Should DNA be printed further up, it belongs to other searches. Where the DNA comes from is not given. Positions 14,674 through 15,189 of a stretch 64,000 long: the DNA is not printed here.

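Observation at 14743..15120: ~120-aa N-terminal extension on the integron integrase (S/P/T/Q-rich linker plus small basic domain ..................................)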

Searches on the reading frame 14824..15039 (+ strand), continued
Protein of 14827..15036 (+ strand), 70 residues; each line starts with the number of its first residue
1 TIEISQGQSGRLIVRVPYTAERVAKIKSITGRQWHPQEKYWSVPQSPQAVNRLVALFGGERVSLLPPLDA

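Call 69: search_dna_similar(query=window:14827-15036:+, collection=phages, mode=protein, max_evalue=0.01, max_rows=15)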
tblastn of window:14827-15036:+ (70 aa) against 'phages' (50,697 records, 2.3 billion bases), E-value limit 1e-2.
No match.

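Call 74: find_related_loci(query=A1, collection=viral_contigs, flank=4000)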
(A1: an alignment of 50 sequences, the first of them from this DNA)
Query A1 (72 aa) in viral_contigs; peptide patterns used: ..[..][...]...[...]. (x = any residue, [..] = any of these).
21 stretches matched a pattern; 9 encode a relative of the query (tblastn E <= 1e-3); 9 distinct loci.
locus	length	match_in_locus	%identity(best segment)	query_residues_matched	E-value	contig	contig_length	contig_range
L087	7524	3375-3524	46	5-54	2e-14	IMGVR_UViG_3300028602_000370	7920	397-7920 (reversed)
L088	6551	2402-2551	46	5-54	3e-14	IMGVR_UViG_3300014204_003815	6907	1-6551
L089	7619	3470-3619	46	5-54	3e-14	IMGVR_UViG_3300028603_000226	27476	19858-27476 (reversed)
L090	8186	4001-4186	39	9-69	4e-9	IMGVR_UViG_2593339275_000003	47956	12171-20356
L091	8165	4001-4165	31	9-61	2e-8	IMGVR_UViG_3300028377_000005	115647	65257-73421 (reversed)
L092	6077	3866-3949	46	27-54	1e-6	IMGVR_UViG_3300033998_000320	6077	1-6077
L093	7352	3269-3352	46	27-54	1e-6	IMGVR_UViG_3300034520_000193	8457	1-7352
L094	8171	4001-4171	30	2-57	3e-6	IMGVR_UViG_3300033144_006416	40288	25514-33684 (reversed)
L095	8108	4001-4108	36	10-45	4e-6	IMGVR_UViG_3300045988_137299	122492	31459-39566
